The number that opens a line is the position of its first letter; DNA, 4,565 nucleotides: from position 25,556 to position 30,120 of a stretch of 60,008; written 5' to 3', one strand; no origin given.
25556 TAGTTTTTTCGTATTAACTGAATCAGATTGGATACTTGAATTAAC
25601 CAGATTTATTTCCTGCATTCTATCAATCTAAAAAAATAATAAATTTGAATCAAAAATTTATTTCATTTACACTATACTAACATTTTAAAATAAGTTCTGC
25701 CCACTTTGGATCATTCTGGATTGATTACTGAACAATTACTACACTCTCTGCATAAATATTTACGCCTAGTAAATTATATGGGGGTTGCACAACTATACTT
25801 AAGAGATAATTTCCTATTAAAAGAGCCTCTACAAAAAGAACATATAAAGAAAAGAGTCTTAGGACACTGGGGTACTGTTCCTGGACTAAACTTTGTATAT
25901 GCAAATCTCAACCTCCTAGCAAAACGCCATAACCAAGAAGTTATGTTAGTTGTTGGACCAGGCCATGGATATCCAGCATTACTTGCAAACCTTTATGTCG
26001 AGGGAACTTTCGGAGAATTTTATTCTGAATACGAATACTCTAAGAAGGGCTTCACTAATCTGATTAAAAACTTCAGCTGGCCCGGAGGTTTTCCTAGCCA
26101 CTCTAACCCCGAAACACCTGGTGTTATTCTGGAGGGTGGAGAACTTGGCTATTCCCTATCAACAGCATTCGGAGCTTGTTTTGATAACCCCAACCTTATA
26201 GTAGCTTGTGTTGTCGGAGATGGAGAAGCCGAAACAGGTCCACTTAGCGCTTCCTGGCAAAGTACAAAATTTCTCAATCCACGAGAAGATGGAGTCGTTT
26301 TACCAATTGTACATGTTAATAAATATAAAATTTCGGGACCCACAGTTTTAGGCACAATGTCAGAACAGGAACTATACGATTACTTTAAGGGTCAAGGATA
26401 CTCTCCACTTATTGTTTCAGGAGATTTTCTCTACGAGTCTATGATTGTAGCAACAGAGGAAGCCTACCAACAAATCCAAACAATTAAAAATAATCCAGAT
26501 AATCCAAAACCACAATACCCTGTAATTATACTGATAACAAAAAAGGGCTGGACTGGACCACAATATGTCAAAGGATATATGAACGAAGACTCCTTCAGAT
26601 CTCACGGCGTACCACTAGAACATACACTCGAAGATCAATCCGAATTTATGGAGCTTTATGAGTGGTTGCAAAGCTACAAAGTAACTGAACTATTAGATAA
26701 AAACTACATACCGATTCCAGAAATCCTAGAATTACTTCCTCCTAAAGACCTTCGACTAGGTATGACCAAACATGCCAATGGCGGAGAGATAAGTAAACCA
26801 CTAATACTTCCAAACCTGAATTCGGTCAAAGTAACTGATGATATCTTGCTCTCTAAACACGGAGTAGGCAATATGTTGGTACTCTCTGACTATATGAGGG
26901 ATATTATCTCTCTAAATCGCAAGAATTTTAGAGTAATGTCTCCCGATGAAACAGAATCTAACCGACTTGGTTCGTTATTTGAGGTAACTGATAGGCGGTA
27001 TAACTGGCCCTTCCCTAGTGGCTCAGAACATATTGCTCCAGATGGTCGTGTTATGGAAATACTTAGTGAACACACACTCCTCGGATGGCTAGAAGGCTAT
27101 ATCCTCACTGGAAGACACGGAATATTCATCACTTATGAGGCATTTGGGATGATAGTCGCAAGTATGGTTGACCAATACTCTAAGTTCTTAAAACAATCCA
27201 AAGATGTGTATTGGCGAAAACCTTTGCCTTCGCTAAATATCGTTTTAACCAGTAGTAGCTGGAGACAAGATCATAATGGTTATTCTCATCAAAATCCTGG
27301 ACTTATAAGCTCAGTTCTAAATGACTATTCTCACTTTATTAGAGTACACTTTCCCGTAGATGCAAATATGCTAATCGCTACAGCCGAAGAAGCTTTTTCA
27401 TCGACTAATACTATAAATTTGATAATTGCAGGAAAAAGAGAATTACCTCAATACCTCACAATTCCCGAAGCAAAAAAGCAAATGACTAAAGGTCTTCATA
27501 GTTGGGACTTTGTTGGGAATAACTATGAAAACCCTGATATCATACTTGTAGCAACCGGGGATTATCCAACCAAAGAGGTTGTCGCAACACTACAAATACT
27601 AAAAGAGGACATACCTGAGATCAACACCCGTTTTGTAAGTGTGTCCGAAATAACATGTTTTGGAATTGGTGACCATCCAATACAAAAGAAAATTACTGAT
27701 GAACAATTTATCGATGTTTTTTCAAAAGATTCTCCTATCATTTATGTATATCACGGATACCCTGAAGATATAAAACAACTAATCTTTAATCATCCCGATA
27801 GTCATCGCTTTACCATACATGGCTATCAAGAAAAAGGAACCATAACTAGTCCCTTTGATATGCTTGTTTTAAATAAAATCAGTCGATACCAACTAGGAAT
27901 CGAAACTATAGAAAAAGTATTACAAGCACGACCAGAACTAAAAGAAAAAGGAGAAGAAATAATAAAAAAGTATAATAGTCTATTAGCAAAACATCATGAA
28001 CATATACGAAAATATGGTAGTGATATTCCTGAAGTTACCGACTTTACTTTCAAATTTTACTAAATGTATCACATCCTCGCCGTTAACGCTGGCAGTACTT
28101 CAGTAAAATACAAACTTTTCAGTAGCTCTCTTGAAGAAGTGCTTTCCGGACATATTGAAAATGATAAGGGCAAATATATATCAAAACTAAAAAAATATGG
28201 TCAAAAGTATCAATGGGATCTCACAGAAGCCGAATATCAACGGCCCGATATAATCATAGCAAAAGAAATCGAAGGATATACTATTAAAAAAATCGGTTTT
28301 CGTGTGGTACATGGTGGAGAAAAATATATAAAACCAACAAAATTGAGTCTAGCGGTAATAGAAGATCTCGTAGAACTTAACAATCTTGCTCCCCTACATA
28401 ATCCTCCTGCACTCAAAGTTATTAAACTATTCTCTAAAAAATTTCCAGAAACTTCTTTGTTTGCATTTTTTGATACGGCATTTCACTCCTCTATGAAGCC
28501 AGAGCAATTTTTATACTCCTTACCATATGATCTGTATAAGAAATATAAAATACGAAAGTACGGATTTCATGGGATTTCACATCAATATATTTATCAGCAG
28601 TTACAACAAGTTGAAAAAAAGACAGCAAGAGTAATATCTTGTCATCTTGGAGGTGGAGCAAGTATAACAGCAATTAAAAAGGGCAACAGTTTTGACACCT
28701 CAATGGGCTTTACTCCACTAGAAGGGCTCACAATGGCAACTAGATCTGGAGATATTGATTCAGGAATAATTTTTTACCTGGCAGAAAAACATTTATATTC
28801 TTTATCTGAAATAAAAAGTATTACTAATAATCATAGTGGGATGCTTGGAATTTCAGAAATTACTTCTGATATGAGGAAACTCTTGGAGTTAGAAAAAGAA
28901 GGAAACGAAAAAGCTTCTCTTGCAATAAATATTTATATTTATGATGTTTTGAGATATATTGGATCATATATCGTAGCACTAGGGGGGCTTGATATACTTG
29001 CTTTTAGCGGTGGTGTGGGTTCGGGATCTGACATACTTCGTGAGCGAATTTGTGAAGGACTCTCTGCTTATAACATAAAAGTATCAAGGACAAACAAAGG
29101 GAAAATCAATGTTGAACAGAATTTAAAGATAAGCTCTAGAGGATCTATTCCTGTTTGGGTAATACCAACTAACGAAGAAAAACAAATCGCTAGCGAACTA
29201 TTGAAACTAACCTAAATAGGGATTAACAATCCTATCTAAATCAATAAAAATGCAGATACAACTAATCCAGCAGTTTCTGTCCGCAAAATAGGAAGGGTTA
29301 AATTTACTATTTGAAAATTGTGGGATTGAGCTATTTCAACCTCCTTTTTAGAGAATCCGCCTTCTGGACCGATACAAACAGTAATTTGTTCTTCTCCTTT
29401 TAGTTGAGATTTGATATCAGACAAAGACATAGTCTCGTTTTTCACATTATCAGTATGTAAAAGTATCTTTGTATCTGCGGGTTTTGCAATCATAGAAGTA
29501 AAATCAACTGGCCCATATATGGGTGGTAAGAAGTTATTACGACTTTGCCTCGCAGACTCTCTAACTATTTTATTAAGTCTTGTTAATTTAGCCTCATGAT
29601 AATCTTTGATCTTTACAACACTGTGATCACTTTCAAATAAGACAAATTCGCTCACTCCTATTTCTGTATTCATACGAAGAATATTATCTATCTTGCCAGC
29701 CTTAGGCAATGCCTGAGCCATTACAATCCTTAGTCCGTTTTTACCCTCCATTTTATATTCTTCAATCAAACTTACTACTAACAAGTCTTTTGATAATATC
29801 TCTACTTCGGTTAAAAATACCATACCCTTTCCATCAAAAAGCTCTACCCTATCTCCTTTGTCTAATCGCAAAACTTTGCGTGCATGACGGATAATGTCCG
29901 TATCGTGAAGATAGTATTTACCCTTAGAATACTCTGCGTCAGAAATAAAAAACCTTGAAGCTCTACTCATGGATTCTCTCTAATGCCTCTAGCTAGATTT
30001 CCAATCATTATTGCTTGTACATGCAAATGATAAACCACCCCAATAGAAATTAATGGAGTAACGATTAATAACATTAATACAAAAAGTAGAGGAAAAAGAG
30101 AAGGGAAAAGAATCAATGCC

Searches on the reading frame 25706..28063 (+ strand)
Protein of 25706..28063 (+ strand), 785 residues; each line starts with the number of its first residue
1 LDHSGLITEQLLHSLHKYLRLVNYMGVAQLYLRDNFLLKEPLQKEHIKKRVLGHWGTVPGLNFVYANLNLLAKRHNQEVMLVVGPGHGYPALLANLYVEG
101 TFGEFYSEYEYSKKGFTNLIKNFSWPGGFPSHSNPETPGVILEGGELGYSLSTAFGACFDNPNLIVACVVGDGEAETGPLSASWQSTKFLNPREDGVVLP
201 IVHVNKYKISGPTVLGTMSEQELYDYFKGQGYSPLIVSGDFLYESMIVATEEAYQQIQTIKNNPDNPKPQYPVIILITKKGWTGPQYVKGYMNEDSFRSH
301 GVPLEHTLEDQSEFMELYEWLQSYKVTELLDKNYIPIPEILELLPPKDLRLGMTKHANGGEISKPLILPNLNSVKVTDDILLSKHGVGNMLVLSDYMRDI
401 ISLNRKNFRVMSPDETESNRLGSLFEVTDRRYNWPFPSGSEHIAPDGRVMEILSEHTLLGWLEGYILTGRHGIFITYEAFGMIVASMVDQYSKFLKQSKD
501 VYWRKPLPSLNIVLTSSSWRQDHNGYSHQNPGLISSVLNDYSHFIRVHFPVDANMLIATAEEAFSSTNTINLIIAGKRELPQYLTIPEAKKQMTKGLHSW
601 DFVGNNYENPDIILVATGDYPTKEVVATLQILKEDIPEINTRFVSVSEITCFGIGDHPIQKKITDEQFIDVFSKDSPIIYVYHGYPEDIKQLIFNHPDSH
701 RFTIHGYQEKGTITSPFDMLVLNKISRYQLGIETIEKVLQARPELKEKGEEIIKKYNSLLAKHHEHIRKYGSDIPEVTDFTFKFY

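Call 5: search_protein_families(library=pfam, proteins=[window:25706-28063:+], max_evalue=0.001)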
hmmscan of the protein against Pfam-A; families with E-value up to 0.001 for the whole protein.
window:25706-28063:+ (785 aa): 3 families
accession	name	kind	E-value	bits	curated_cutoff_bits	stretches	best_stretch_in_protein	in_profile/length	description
PF09364.15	XFP_N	-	5.8e-137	456.8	23.7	1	7-361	2-363/364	XFP N-terminal domain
PF03894.20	XFP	-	6.9e-73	244.6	22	1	393-566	3-177/177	D-xylulose 5-phosphate/D-fructose 6-phosphate phosphoketolase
PF09363.15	XFP_C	-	1.2e-57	195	23.4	1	577-780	1-200/202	XFP C-terminal domain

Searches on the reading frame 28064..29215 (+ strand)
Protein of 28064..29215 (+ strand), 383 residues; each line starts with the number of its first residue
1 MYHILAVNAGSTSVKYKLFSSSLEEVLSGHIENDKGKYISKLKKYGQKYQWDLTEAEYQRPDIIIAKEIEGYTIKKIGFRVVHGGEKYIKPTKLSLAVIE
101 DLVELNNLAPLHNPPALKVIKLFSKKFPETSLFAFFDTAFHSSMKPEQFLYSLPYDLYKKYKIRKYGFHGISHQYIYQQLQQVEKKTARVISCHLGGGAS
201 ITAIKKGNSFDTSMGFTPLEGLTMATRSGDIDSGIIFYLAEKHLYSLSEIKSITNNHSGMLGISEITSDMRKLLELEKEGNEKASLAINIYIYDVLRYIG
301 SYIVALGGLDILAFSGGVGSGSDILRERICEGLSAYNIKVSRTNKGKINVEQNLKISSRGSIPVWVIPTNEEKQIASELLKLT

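Call 5: search_protein_families(library=pfam, proteins=[window:28064-29215:+], max_evalue=0.001)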
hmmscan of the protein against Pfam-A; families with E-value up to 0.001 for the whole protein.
window:28064-29215:+ (383 aa): 1 family
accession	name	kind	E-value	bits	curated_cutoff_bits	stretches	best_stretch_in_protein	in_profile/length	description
PF00871.23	Acetate_kinase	-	1.9e-109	366.4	22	1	4-376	2-391/392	Acetokinase family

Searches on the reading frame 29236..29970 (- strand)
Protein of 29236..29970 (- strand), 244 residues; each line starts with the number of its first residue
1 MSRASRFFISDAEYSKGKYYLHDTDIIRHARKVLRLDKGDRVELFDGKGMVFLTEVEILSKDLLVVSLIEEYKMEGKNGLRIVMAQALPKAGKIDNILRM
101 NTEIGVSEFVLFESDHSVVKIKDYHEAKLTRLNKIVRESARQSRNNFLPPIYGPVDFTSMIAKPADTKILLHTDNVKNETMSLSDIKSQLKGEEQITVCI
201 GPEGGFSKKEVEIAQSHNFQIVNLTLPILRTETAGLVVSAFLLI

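Call 83: search_protein_families(library=pfam, proteins=[window:29236-29970:-], max_evalue=0.001)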
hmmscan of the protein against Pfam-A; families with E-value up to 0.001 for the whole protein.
window:29236-29970:- (244 aa): 2 families
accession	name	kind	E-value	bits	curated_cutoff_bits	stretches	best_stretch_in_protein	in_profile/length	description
PF04452.19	Methyltrans_RNA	-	6e-43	146.7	23.9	1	79-241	4-163/165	RNA methyltransferase domain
PF20260.4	PUA_4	-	2.5e-10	40.7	23.9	1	23-68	3-47/48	RNA methyltransferase PUA domain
